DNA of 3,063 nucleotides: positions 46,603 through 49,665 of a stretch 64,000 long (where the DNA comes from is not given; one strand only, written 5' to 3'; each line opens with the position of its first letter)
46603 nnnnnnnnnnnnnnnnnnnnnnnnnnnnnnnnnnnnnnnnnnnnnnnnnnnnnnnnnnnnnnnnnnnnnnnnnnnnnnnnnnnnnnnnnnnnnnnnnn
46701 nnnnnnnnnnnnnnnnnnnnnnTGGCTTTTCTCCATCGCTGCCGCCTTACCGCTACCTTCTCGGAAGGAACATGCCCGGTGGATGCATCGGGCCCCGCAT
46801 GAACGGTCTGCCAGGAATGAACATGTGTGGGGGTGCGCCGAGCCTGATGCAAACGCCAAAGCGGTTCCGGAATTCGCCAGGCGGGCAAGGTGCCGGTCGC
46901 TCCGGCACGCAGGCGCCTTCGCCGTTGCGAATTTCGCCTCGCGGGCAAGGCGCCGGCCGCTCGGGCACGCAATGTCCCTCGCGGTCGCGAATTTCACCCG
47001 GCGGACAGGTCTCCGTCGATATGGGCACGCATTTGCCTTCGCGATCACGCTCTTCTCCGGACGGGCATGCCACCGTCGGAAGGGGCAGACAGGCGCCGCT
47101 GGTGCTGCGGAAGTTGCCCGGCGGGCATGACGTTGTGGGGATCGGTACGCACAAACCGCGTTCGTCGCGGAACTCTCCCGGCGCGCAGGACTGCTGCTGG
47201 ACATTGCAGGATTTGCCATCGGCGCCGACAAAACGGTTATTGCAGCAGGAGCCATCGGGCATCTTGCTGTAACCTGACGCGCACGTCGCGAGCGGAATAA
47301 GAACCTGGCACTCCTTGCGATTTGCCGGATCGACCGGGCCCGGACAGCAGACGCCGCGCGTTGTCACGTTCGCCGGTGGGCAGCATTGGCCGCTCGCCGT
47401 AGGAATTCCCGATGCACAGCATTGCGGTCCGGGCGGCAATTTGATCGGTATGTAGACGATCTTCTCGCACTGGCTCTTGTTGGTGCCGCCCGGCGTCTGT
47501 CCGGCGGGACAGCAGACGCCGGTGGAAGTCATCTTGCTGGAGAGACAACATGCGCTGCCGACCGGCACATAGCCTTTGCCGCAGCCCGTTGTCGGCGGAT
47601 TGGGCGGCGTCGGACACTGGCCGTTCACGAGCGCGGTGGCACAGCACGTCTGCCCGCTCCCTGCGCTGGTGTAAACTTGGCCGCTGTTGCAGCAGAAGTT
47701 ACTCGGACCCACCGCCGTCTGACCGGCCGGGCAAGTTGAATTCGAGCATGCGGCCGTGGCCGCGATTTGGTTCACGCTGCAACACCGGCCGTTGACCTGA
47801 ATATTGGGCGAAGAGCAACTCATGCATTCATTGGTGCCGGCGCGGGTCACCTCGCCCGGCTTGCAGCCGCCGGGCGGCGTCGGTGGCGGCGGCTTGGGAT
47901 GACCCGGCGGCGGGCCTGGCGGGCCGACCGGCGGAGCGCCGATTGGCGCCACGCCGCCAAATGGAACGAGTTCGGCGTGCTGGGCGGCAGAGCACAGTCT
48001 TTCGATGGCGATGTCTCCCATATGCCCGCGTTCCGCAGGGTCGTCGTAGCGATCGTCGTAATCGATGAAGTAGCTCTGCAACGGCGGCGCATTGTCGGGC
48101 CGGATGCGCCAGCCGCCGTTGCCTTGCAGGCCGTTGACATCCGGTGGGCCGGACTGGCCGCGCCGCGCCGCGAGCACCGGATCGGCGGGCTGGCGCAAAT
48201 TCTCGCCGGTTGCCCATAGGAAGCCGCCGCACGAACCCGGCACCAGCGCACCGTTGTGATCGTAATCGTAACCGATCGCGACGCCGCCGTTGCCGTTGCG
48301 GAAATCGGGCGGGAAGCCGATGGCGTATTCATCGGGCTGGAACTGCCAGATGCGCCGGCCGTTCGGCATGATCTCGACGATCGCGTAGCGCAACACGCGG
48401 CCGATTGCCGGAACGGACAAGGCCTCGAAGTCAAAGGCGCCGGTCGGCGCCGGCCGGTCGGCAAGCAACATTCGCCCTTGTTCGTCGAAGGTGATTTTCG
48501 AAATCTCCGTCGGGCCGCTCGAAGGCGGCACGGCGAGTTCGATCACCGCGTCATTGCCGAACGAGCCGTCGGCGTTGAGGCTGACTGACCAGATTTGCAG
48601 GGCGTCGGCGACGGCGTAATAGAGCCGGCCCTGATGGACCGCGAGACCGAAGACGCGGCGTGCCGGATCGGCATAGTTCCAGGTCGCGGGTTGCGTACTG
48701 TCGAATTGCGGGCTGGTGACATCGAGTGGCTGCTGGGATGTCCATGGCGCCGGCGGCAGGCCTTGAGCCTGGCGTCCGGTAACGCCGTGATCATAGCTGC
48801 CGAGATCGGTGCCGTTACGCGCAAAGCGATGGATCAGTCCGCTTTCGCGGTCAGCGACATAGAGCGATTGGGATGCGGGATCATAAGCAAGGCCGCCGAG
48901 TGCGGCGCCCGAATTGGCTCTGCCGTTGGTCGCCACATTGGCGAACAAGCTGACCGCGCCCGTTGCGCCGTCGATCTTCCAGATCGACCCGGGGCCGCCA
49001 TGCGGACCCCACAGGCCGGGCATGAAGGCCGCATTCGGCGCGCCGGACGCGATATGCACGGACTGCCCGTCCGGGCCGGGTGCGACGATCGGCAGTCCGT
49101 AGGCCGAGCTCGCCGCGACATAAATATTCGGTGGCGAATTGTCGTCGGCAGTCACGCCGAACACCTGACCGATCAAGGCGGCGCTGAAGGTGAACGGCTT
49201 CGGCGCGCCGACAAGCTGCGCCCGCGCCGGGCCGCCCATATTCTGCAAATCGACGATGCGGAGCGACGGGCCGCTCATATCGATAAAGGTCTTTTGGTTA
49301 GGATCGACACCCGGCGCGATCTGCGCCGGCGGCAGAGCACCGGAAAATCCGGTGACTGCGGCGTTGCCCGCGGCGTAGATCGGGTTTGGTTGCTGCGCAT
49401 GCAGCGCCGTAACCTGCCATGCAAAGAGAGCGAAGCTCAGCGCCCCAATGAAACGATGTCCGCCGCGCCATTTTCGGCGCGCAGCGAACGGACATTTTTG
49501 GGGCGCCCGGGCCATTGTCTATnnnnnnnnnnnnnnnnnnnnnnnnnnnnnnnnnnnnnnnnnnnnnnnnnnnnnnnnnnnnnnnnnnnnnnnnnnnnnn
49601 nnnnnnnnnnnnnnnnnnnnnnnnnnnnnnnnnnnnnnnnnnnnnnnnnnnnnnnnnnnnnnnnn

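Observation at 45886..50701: Operon of two extremely cysteine-rich secreted proteins followed by a dedicated DsbA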

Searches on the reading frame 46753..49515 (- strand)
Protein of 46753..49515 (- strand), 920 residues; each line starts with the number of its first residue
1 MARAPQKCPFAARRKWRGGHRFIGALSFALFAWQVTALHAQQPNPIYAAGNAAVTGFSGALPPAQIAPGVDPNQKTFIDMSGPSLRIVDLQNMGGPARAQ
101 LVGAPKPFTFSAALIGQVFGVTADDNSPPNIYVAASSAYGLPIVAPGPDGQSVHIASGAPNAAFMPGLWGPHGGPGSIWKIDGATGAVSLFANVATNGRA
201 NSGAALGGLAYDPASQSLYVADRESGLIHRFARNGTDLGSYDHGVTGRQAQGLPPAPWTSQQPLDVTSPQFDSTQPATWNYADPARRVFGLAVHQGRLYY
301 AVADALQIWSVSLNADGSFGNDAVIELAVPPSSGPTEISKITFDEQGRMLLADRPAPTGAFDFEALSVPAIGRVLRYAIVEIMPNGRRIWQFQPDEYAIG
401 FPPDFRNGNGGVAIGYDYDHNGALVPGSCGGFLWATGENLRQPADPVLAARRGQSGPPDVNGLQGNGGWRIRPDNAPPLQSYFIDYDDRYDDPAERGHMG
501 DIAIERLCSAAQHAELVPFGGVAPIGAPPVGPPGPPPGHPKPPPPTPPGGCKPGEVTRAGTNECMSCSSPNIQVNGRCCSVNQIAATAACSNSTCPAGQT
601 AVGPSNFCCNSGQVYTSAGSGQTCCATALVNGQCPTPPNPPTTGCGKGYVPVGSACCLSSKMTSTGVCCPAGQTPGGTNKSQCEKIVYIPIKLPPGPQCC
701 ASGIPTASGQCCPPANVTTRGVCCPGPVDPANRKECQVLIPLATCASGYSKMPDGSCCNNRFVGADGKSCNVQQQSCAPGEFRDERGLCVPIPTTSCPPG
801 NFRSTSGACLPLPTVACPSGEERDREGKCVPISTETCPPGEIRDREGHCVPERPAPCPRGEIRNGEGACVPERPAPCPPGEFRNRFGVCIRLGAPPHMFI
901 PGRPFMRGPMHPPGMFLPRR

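Call 3: search_protein_families(library=pfam, proteins=[window:46753-49515:-], max_evalue=1)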
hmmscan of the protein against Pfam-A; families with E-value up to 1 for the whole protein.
window:46753-49515:- (920 aa): 2 families
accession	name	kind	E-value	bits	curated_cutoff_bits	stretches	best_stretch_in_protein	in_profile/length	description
PF01436.27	NHL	-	0.13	12.8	20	1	208-231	6-28/28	NHL repeat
PF12610.13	SOCS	-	0.35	11.8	23.7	0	782-797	41-56/57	Suppressor of cytokine signalling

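Call 4: search_protein_families(library=ncbifam, proteins=[window:46753-49515:-], max_evalue=1)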
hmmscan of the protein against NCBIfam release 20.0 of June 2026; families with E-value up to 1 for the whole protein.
window:46753-49515:- (920 aa): 1 family
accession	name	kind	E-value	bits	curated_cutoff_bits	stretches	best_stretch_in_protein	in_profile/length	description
NF040782.1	PG_glutam_Chrys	equivalog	0.93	8.7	250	0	584-645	252-309/321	protein-glutamine glutaminase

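Call 5: find_homologous_proteins(query=window:46753-49515:-)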
Query window:46753-49515:- (920 aa): 1360 proteins with E <= 0.001 among 8000 candidates; the best 120 are listed.
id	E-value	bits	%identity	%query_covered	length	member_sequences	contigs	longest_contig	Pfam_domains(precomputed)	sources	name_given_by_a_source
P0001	0.0e+0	2164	100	100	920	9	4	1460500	-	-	-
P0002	0.0e+0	1806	83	100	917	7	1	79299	-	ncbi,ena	-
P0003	0.0e+0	1756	81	100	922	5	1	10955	-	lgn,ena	-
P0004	0.0e+0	1616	81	93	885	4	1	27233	-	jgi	jgi:hypothetical protein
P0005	0.0e+0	1587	74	95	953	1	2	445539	-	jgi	jgi:hypothetical protein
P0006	0.0e+0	1584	76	95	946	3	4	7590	-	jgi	jgi:hypothetical protein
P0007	0.0e+0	1528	74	95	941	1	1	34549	-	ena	-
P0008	0.0e+0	1497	63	40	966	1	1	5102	-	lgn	-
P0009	0.0e+0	1480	73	95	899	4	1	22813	-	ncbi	ncbi:MAG: hypothetical protein WA652_17875 [Xanthobacteraceae bacterium]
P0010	0.0e+0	1478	74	94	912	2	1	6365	-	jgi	jgi:hypothetical protein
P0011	0.0e+0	1459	72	99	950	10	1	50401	-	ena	-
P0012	0.0e+0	1454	70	97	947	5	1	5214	-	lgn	-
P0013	0.0e+0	1412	80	52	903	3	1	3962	-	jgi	jgi:hypothetical protein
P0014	0.0e+0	1381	71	92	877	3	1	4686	-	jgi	jgi:hypothetical protein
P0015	0.0e+0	1360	71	92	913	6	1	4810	-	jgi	jgi:hypothetical protein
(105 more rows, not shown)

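Call 9: find_related_loci(query=A1, collection=genome_contigs, flank=8000)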
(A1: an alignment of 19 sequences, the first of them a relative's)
Query A1 (920 aa) in genome_contigs; peptide patterns used: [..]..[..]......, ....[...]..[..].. (x = any residue, [..] = any of these).
162 stretches matched a pattern; 127 encode a relative of the query (tblastn E <= 1e-3); the best 80 are kept; 80 distinct loci.
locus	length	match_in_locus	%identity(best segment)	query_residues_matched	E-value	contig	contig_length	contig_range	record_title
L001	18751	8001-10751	83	1-920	0e+0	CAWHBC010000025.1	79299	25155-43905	MAG: uncultured Alphaproteobacteria bacterium isolate MFD09495.bin.2.5 genome assembly, contig: contig_19259, whole geno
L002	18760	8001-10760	84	1-920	0e+0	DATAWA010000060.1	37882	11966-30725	MAG TPA_asm: Xanthobacteraceae bacterium isolate SMAG_U5613 k141_220264, whole genome shotgun sequence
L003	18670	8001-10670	72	9-899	0e+0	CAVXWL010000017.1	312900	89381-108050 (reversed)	MAG: uncultured Alphaproteobacteria bacterium isolate MFD09286.bin.1.172 genome assembly, contig: contig_48072, whole ge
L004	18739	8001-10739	69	13-900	0e+0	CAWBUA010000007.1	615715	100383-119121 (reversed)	MAG: uncultured Alphaproteobacteria bacterium isolate MFD05502.bin.1.117 genome assembly, contig: contig_56946, whole ge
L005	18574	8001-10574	66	1-858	0e+0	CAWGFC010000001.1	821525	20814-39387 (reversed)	MAG: uncultured Alphaproteobacteria bacterium isolate MFD05705.bin.1.30 genome assembly, contig: contig_10683, whole gen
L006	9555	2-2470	64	78-874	0e+0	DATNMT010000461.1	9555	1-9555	MAG TPA_asm: Bradyrhizobium sp. isolate SMAG_U11486 k141_458632, whole genome shotgun sequence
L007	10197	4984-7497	63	13-848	0e+0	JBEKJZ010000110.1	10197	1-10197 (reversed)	MAG: Xanthobacteraceae bacterium isolate SPRUCE 335 SPRUCE_335_110, whole genome shotgun sequence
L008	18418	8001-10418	62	14-810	0e+0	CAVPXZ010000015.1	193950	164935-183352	MAG: uncultured Alphaproteobacteria bacterium isolate MFD01872.bin.1.255 genome assembly, contig: contig_29793, whole ge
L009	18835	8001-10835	58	29-889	0e+0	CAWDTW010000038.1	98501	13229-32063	MAG: uncultured Alphaproteobacteria bacterium isolate MFD05377.bin.2.82 genome assembly, contig: contig_140758, whole ge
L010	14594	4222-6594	61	26-830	0e+0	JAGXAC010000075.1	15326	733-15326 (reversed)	MAG: Hyphomicrobiales bacterium isolate REEB68 contig-150_4886, whole genome shotgun sequence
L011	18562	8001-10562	62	1-874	0e+0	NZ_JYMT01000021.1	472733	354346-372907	Bradyrhizobium sp. LTSP885 NODE_21, whole genome shotgun sequence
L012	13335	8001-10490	59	21-870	0e+0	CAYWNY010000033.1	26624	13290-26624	MAG TPA_asm: uncultured Hyphomicrobiales bacterium isolate binchicken_co3_582 genome assembly, contig: NODE_5636_length_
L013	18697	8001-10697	59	38-890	0e+0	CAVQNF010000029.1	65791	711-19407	MAG: uncultured Alphaproteobacteria bacterium isolate MFD00125.bin.2.61 genome assembly, contig: contig_49280, whole gen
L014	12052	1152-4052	56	29-919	0e+0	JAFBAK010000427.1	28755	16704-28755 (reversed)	MAG: Hyphomicrobiales bacterium isolate CP_BM_RX_R9_29 BM_RX_R9_k147_3427713, whole genome shotgun sequence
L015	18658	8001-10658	58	21-876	0e+0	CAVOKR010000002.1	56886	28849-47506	MAG: uncultured Alphaproteobacteria bacterium isolate MFD00082.bin.2.122 genome assembly, contig: contig_11120, whole ge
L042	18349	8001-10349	53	37-807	0e+0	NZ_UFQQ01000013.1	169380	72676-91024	Rhodopseudomonas pentothenatexigens strain JA575, whole genome shotgun sequence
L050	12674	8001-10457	44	39-890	0e+0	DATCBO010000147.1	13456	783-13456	MAG TPA_asm: Xanthobacteraceae bacterium isolate SMAG_U7675 k141_292836, whole genome shotgun sequence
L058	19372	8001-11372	43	38-893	0e+0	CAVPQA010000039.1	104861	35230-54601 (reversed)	MAG: uncultured Alphaproteobacteria bacterium isolate MFD00008.bin.2.118 genome assembly, contig: contig_89025, whole ge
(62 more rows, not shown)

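Call 25: predict_structure(alignment_id=A3)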
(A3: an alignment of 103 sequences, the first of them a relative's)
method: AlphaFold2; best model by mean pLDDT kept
length: 920 residues; sequences in the alignment: 103
mean_pLDDT: 73.7   pTM: 0.65
mean pLDDT of the five models: 73.7, 72.6, 70.2, 69.4, 67.3
residues with pLDDT >= 90: 186; 70-90: 421; 50-70: 173; < 50: 140
segments of 3 or more residues with pLDDT < 50: 1-16, 18-20, 363-370, 398-405, 470-476, 488-495, 511-537, 539-542, 638-643, 687-700, 738-742, 893-917
pLDDT, mean of each block of 10 residues (from residue 1): 35 44 64 63 81 82 52 72 90 86 87 90 94 76 86 87 89 92 95 91 84 97 93 97 95 90 88 80 89 96 92 97 92 80 88 73 46 80 85 67 50 89 84 80 72 77 75 53 70 54 81 42 38 47 56 85 86 88 77 77 74 75 77 64 53 72 81 73 61 36 58 79 78 61 60 75 73 65 68 69 70 68 69 65 71 73 79 78 82 47 34 38
secondary structure, 60 per line:
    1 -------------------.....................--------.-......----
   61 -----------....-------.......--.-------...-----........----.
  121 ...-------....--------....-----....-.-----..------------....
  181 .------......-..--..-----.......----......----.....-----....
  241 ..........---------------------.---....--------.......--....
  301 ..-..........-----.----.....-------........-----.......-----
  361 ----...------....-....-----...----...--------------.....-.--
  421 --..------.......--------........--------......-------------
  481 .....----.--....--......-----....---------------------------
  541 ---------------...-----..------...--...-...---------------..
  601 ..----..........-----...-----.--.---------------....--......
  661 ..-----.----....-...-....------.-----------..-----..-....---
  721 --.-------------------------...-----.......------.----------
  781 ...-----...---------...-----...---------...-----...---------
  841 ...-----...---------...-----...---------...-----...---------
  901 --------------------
elements in order (helices of 4 or more, strands of 3 or more residues): H20-40 E51-56 H72-75 E83-89 E100-102 E108-111 H112-115 E120-123 E131-134 E143-146 E152-155 E177-181 E188-193 E206-212 E217-222 E227-231 E237-242 H243-250 H276-279 E288-294 E297-302 E307-313 E324-328 E336-343 E349-355 E374-377 E379-382 E388-390 E395-397 E412-416 E431-437 H446-453 E462-467 E481-485 H493-496 E499-504 H510-513 E556-558 E572-574 E577-579 E599-602 E607-610 E614-616 E622-624 E649-652 E655-658 E673-676 E682-685 E749-751 E757-759 E781-783 E789-791 E801-803 E809-811 E821-823 E829-831 E841-843 E849-851 E861-863 E869-871 E881-883 E889-891

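Call 27: fold_search(model_id=the predicted structure, library=pdb)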
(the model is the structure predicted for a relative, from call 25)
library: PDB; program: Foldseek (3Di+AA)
matches with E <= 10: 1154; with E <= 0.001: 347
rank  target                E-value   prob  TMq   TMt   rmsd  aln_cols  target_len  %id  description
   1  8jxf_B                1.3e-12  1.00  0.16  0.14  30.4       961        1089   12  rat megalin RAP complex bodyA (released 2024-06-19)
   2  9i3v_A                1.0e-11  1.00  0.23  0.06  29.0       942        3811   13  Cryo-EM structure of the human LRP2 ectodomain (released 2026-02-04)
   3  9qaw_A                5.3e-11  1.00  0.22  0.06  29.1       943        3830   14  CryoEM structure of the human LRP2 receptor ectodomain in complex with LRPAP1 (released 2026-03-11)
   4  8jx9_B                9.1e-11  1.00  0.22  0.19  30.6       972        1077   12  rat megalin bodyA (released 2024-06-19)
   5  8jxg_A                3.6e-10  1.00  0.23  0.20  29.9       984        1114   12  rat megalin RAP complex bodyB (released 2024-06-19)
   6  9i3v_B                4.0e-10  1.00  0.23  0.06  29.9       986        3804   12  Cryo-EM structure of the human LRP2 ectodomain (released 2026-02-04)
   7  8em4_A                8.1e-10  1.00  0.21  0.06  29.4       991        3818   12  Cryo-EM structure of LRP2 at pH 7.5 (released 2023-02-08)
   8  8jxi_A                1.5e-09  1.00  0.13  0.11  34.2      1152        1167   10  rat megalin RAP complex wingB (released 2024-06-19)
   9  8jut_A                2.1e-09  1.00  0.23  0.06  29.9       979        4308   11  rat megalin RAP complex (released 2024-06-19)
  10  8jxh_B                3.5e-09  0.99  0.11  0.09  39.5      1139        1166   11  rat megalin RAP complex wingA (released 2024-06-19)
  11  8jxc_A                3.7e-09  0.99  0.11  0.09  37.2      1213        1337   12  rat megalin wingB (released 2024-06-19)
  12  8jxb_B                4.4e-09  0.99  0.11  0.10  36.1      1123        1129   11  Cryo-EM structure of rat megalin wingAc (released 2024-06-19)
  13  9cwm_B                6.5e-09  1.00  0.23  0.06  29.3       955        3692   12  Cryo-EM structure of human Low-density lipoprotein receptor-related protein 2 (released 2025-08-06)
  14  9qaw_B                7.6e-09  1.00  0.23  0.06  29.5       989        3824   12  CryoEM structure of the human LRP2 receptor ectodomain in complex with LRPAP1 (released 2026-03-11)
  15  9cwm_A                1.5e-08  1.00  0.23  0.06  29.3       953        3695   12  Cryo-EM structure of human Low-density lipoprotein receptor-related protein 2 (released 2025-08-06)
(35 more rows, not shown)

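Call 36: search_protein_families(library=pfam, proteins=[L010:7827-10424:+, L042:3398-4792:-, L050:11151-12239:+, L058:13058-14392:+, L058:15621-16721:+, L050:4782-7685:+, L042:10752-13142:+], max_evalue=0.001)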
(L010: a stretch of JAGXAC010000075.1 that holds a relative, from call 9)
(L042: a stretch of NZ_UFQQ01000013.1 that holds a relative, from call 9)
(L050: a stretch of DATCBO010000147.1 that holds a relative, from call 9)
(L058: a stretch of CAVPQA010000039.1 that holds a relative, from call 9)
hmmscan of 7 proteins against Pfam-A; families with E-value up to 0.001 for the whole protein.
L010:7827-10424:+ (865 aa): 19 families
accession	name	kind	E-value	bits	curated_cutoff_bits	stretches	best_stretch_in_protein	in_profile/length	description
PF07724.20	AAA_2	-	5e-72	241.8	27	1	597-761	1-166/166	AAA domain (Cdc48 subfamily)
PF17871.7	AAA_lid_9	-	6.2e-37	126.1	22.8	1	344-445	1-102/104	AAA lid domain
PF10431.15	ClpB_D2-small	-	8.5e-29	99.9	21.9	1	767-847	1-81/81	C-terminal, D2-small domain, of ClpB protein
PF02861.25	Clp_N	-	3.7e-23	81.9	20.7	2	95-146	1-52/53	Clp amino terminal domain, pathogenicity island component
PF00004.35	AAA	-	8e-22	78.5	21.2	2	205-318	2-110/131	ATPase family associated with various cellular activities (AAA)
PF07728.20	AAA_5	-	1.7e-18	67.4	22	1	602-721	2-123/139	AAA domain (dynein-related subfamily)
PF13401.12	AAA_22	-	1.6e-11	45.1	27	2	602-697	8-110/130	AAA domain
PF13191.12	AAA_16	-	1.4e-08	35.9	32.6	1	182-227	2-50/167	AAA ATPase domain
PF05621.17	TniB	-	1.2e-06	28.5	22.4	1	222-341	69-185/189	Bacterial TniB protein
PF20720.3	nSTAND3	-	4.1e-06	27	27.2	0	200-227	16-43/155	Novel STAND NTPase 3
PF00158.32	Sigma54_activat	-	4.2e-06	27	20.2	1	601-718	24-141/168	Sigma-54 interaction domain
PF12775.13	AAA_7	-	7.3e-06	26.1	25.8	0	601-648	35-82/181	P-loop containing dynein motor region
PF01695.23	IstB_IS21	-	3.5e-05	23.9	24.1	0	199-266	90-153/238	IstB-like ATP binding protein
PF20030.5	bpMoxR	-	0.00026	20.5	27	0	603-720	35-145/205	MoxR domain in the MoxR-vWA-beta-propeller ternary systems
PF13476.12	AAA_23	-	0.0003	21.9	27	0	426-488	138-200/201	AAA domain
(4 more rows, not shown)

L042:3398-4792:- (464 aa): 3 families
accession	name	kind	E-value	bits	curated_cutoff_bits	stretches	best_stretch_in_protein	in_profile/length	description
PF00005.33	ABC_tran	-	4.9e-34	118.3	25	1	220-369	1-136/137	ABC transporter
PF13304.12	AAA_21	-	9.7e-09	36.1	27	1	339-402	235-300/304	AAA domain, putative AbiEii toxin, Type IV TA system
PF13401.12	AAA_22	-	0.00016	22.4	27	1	230-328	5-92/130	AAA domain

L050:11151-12239:+ (362 aa): 0 families

L058:13058-14392:+ (444 aa): 0 families

L058:15621-16721:+ (366 aa): 3 families
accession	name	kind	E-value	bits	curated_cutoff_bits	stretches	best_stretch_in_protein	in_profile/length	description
PF00155.27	Aminotran_1_2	-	2.3e-48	165.7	19.7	1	31-358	3-360/361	Aminotransferase class I and II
PF01041.23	DegT_DnrJ_EryC1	-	0.00011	22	19.8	1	84-194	43-150/360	DegT/DnrJ/EryC1/StrS aminotransferase family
PF01053.26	Cys_Met_Meta_PP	-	0.00021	20.4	27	0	138-211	124-195/381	Cys/Met metabolism PLP-dependent enzyme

L050:4782-7685:+ (967 aa): 2 families
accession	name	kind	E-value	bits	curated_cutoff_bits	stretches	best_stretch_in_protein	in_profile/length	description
PF05193.26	Peptidase_M16_C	-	1.2e-35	123.5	23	2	727-888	20-180/181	Peptidase M16 inactive domain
PF00675.25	Peptidase_M16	-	2.3e-22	79.9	22.3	1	77-196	3-115/149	Insulinase (Peptidase family M16)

L042:10752-13142:+ (796 aa): 8 families
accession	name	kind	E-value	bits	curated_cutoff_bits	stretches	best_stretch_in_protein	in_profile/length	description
PF08447.18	PAS_3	-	1e-36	125.5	25.6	2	43-129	4-88/89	PAS fold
PF08448.16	PAS_4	-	3e-20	72.9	23.1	2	299-410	2-110/110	PAS fold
PF00989.32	PAS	-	8.5e-19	68.1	22.6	1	149-259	2-113/113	PAS fold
PF02518.31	HATPase_c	-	6.3e-17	62.4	26.4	1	533-650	4-110/111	Histidine kinase-, DNA gyrase B-, and HSP90-like ATPase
PF00072.30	Response_reg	-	5.4e-15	56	30.2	1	674-780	1-108/111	Response regulator receiver domain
PF13426.13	PAS_9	-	2.2e-13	50.8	27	1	159-260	2-102/103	PAS domain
PF00512.31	HisKA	-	2.7e-11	43.8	26.9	1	425-487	3-64/66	His Kinase A (phospho-acceptor) domain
PF13188.13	PAS_8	-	5.2e-06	26.6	21.8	1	148-199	1-52/65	PAS domain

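Call 67: search_solved_structures(query=A3, max_evalue=1)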
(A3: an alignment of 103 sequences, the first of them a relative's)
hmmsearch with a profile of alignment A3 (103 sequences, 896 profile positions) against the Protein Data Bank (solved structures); distinct sequences matched with E-value up to 1: 29.
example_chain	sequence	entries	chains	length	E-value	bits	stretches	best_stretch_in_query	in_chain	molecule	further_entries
3u0s_A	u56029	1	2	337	0.0095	16.9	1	174-272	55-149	Diisopropyl-fluorophosphatase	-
9fyv_A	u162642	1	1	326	0.04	14.8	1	177-272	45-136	VEnT1.3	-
7zp6_A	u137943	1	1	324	0.048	14.6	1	177-272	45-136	Diisopropyl-fluorophosphatase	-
3li3_A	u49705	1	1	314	0.05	14.5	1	177-272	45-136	Diisopropyl-fluorophosphatase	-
7zp5_A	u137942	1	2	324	0.05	14.5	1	177-272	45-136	Diisopropyl-fluorophosphatase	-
9fyu_A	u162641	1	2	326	0.051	14.5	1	177-272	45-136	Diisopropyl-fluorophosphatase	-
2iao_A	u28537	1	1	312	0.055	14.4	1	177-272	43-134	DIISOPROPYLFLUOROPHOSPHATASE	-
2iaq_A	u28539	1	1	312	0.055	14.4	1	177-272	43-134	Diisopropylfluorophosphatase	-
2iax_A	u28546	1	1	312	0.055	14.4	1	177-272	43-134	Diisopropylfluorophosphatase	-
2iar_A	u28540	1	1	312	0.055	14.4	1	177-272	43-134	Diisopropylfluorophosphatase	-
3hlh_A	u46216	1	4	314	0.056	14.4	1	177-272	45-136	Diisopropyl-fluorophosphatase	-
2iau_A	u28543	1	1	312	0.056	14.4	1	177-272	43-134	Diisopropylfluorophosphatase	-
2iap_A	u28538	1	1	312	0.056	14.4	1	177-272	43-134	Diisopropylfluorophosphatase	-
2iaw_A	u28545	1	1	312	0.057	14.4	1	177-272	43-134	Diisopropylfluorophosphatase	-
2iat_A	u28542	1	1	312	0.057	14.4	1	177-272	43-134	Diisopropylfluorophosphatase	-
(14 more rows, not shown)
